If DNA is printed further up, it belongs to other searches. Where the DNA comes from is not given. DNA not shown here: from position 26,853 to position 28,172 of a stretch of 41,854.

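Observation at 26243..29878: Contiguous dpoZ-purZ-mazZ-datZ block: phage predicted to replace adenine with 2-aminoadenine (Z genome)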

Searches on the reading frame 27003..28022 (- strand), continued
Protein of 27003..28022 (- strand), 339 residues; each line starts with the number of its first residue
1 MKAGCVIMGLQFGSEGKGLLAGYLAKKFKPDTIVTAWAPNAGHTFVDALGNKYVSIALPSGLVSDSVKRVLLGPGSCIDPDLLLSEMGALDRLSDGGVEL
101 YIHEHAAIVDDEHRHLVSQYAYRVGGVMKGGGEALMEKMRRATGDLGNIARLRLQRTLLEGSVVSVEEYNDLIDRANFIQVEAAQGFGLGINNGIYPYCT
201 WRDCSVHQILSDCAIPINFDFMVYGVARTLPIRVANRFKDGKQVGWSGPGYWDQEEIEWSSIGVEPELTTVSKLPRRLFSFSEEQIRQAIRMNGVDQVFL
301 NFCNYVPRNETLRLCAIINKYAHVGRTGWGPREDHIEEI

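Call 52: find_homologous_proteins(query=L003:6019-6336:+, max_evalue=0.001)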
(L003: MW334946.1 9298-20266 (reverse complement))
Query L003:6019-6336:+ (105 aa): 28 proteins with E <= 0.001 among 47 candidates.
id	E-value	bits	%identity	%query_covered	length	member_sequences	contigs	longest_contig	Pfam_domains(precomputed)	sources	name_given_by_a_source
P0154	1.1e-60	220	100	100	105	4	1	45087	PF04447.18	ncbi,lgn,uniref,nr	ncbi:nucleotide pyrophosphohydrolase [Cyanophage S-2L]|uniref:dATP/dGTP diphosphohydrolase n=2 Tax=C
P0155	2.0e-52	194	87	100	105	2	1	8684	PF04447.18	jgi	-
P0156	7.7e-49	182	83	99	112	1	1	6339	PF04447.18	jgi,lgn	jgi:NTP pyrophosphatase (non-canonical NTP hydrolase)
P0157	3.2e-45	170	81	98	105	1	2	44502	PF04447.18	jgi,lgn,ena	jgi:hypothetical protein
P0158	7.1e-45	169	79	99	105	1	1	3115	PF04447.18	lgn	-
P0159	1.4e-40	156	80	90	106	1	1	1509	PF04447.18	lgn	-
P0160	4.1e-39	151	79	90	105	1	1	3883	PF04447.18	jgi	jgi:NTP pyrophosphatase (non-canonical NTP hydrolase)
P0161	2.4e-38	148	76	94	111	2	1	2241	PF04447.18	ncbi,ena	-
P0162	1.4e-33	133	70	91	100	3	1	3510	PF04447.18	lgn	-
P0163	3.1e-33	132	70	90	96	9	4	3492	PF04447.18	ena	-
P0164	1.2e-32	130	69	90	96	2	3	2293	PF04447.18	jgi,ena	-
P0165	1.6e-31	126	65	90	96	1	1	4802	PF04447.18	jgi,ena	jgi:hypothetical protein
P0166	4.2e-31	125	68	88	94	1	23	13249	PF04447.18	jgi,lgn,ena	jgi:NTP pyrophosphatase (non-canonical NTP hydrolase)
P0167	2.1e-30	123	67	90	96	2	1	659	PF04447.18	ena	-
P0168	5.5e-30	122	61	89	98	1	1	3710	PF04447.18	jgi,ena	-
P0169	1.1e-29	121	61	89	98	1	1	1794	PF04447.18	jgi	jgi:NTP pyrophosphatase (non-canonical NTP hydrolase)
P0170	2.1e-29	120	60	92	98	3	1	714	PF04447.18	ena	-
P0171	2.5e-29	119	63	89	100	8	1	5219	PF04447.18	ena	-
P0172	6.6e-28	115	58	89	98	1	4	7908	PF04447.18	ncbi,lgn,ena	-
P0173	7.4e-28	115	60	88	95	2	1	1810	PF04447.18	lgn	-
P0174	1.2e-27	114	63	91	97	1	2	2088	PF04447.18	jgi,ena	jgi:NTP pyrophosphatase (non-canonical NTP hydrolase)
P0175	1.7e-27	114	61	89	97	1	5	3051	PF04447.18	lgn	-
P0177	9.0e-26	108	60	88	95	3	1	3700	PF04447.18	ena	-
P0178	1.3e-25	108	57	90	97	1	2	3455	PF04447.18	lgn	-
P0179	8.0e-23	99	59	89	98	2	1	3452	PF04447.18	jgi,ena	-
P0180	1.1e-22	98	60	88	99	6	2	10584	PF04447.18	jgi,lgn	jgi:NTP pyrophosphatase (non-canonical NTP hydrolase)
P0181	2.6e-21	94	59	88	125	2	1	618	PF04447.18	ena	-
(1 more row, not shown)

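Call 97: search_dna_similar(query=window:27003-28022:-, collection=phages, mode=protein, max_rows=30, rows=spread)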
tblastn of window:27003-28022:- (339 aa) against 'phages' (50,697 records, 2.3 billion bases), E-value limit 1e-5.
Records with a match: 207; places in all: 207; records where one place covers at least 80% of the query: 206.
Best place of each record, by identity: <60% 207.
By first word of the organism name: Arthrobacter 105; Vibrio 38; Microbacterium 18; Acinetobacter 12; Gordonia 6; Streptomyces 5; Listeria 4; Klebsiella 2; Alteromonas 2; Salmonella 2; and 11 more.
By host as written in the record: Arthrobacter sp. ATCC 21022 95; - 24; Microbacterium foliorum NRRL B-24224 11; Vibrio cholerae 2095 9; Vibrio cholerae 7; Arthrobacter sp. (ATCC 21022) 7; Gordonia terrae 3612 6; Microbacterium foliorum NRRL B-24224 SEA 5; and 27 more.
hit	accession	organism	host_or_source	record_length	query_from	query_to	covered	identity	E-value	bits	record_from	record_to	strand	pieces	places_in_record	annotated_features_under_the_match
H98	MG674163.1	Acinetobacter phage SH-Ab 15497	Acinetobacter baumannii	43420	1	337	99%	44.2%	4e-82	277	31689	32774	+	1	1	adenylosuccinate synthetase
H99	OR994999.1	Acinetobacter phage pB23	Acinetobacter baumannii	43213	1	339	100%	42.6%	2e-81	275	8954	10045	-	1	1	hypothetical protein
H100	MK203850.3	Alteromonas phage ZP6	Alteromonas macleodii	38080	6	339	99%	40.8%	6e-68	236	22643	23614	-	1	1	diaminopurine synthetase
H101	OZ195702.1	Vibrio phage K292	Seawater and oysters mix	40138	6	338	98%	38.9%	8e-64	224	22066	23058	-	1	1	2-aminooxy adenylosuccinate synthetase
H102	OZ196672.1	Vibrio phage K289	Seawater and oysters mix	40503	6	338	98%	38.9%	8e-64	224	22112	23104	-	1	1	2-aminooxy adenylosuccinate synthetase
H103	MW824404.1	Vibrio phage 69E27.1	Vibrio crassostreae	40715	6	338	98%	38.9%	8e-64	224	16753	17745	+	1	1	putative adenylosuccinate synthase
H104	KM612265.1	Vibrio phage J3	Vibrio cholerae 2095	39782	1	306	90%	41.2%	1e-61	218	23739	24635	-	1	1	adenylosuccinate synthetase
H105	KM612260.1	Vibrio phage CJY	Vibrio cholerae 2095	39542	1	306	90%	41.2%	2e-61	217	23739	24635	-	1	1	adenylosuccinate synthetase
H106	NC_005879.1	Vibrio phage VP2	Vibrio cholerae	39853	1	306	90%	41.2%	2e-61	217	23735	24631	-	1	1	2-aminooxy adenylosuccinate synthetase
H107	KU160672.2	Arthrobacter phage Wayne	Arthrobacter sp. ATCC 21022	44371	1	294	87%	31.7%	2e-21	101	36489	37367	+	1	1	50: PurA-like adenylosuccinate synthetase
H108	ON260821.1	Microbacterium phage Typher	Microbacterium foliorum NRRL B-24224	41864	1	307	91%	30.3%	2e-24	109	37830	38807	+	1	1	53: PurA-like adenylosuccinate synthetase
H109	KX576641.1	Arthrobacter phage Lucy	Arthrobacter sp. ATCC 21022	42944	1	294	87%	31.4%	6e-22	102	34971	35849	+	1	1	PurA-like adenylosuccinate synthetase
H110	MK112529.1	Arthrobacter phage BigMack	Arthrobacter sp. (ATCC 21022)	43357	1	294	87%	31.4%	5e-21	100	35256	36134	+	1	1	47: PurA-like adenylosuccinate synthetase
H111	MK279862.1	Arthrobacter phage Lennox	Arthrobacter sp. ATCC 21022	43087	1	294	87%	31.1%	1e-21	102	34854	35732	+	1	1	46: PurA-like adenylosuccinate synthetase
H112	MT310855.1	Microbacterium phage Rasovi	Microbacterium foliorum NRRL B-24224 SEA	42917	1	307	91%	29.7%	1e-23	107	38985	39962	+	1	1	56: PurA-like adenylosuccinate synthetase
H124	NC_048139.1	Streptomyces phage Hiyaa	Streptomyces lividans JI 1326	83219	6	294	85%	29.2%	3e-20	97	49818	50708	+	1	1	67: 2-aminooxy adenylosuccinate synthetase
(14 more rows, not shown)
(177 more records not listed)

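Call 99: get_annotated_region(hit=H107, flank=300)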
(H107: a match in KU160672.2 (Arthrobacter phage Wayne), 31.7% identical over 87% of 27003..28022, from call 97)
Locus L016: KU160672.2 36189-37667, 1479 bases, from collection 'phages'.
description: Arthrobacter phage Wayne, complete genome.
organism: Arthrobacter phage Wayne (NCBI taxid 1772322)
taxonomy: Viruses; Duplodnaviria; Heunggongvirae; Uroviricota; Caudoviricetes; Korravirus; Korravirus wayne
host: Arthrobacter sp. ATCC 21022; source: soil; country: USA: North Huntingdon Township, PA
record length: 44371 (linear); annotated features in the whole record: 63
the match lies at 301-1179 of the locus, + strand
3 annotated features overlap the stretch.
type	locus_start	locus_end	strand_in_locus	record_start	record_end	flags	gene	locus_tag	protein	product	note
CDS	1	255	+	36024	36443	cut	49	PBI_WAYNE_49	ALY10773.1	HNH endonuclease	-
CDS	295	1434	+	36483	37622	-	50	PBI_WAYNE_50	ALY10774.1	PurA-like adenylosuccinate synthetase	-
CDS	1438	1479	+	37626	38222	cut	51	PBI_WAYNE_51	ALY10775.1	hypothetical protein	-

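Call 100: get_annotated_region(hit=H108, flank=300)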
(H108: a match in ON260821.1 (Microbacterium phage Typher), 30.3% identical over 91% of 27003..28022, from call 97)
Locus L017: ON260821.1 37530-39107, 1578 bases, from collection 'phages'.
description: Microbacterium phage Typher, complete genome.
organism: Microbacterium phage Typher (NCBI taxid 2945975)
taxonomy: Viruses; Duplodnaviria; Heunggongvirae; Uroviricota; Caudoviricetes; Goodmanvirus
host: Microbacterium foliorum NRRL B-24224; source: soil; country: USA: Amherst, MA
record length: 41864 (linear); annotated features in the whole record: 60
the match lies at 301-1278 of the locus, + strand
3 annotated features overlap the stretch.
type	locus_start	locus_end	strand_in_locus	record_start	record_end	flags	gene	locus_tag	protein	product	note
CDS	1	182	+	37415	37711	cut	52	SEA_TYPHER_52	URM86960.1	hypothetical protein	-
CDS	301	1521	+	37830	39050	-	53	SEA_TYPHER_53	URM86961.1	PurA-like adenylosuccinate synthetase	-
CDS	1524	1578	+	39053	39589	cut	54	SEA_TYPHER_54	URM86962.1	hypothetical protein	-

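Call 101: get_annotated_region(hit=H124, flank=300)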
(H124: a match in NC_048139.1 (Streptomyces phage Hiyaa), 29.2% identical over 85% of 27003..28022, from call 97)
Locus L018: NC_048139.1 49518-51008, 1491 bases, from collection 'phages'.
description: Streptomyces phage Hiyaa, complete genome.
organism: Streptomyces phage Hiyaa (NCBI taxid 2499072)
taxonomy: Viruses; Duplodnaviria; Heunggongvirae; Uroviricota; Caudoviricetes; Hiyaavirus; Hiyaavirus hiyaa
host: Streptomyces lividans JI 1326; source: soil; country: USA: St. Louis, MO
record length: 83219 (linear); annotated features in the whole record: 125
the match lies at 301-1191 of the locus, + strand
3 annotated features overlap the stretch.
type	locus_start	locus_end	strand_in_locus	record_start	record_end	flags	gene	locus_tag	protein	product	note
CDS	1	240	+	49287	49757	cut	66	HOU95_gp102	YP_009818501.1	hypothetical protein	-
CDS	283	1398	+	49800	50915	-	67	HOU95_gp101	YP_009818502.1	2-aminooxy adenylosuccinate synthetase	-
CDS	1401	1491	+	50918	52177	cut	68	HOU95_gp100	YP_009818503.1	hypothetical protein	-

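Call 102: get_annotated_region(hit=H17, flank=3000)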
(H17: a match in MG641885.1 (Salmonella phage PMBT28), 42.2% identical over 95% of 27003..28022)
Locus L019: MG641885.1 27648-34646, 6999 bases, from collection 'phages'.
description: Salmonella phage PMBT28, complete genome.
organism: Salmonella phage PMBT28 (NCBI taxid 2081904)
taxonomy: Viruses; Duplodnaviria; Heunggongvirae; Uroviricota; Caudoviricetes
host: Salmonella enterica subsp. enterica serovar Senftenberg ATCC 43845; source: sewage; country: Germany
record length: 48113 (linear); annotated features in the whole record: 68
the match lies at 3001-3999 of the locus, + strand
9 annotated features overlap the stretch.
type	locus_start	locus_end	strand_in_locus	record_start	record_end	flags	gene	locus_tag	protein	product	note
CDS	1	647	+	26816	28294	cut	-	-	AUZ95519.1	ATP-dependent DNA helicase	ATP-dependent DNA helicase UvrD/PcrA/Rep, epsil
CDS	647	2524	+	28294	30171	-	-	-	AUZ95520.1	DNA polymerase I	-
CDS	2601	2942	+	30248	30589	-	-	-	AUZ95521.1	DNA-binding protein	-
CDS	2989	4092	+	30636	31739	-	-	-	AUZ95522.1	adenylosuccinate synthetase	-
CDS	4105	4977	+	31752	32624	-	-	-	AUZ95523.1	nucleotide pyrophosphohydrolase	-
CDS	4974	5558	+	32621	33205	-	-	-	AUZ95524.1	hydrolase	-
CDS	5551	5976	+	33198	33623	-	-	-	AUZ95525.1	hypothetical protein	-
CDS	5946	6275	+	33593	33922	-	-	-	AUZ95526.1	hypothetical protein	-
CDS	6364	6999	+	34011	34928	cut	-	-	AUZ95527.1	hypothetical protein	-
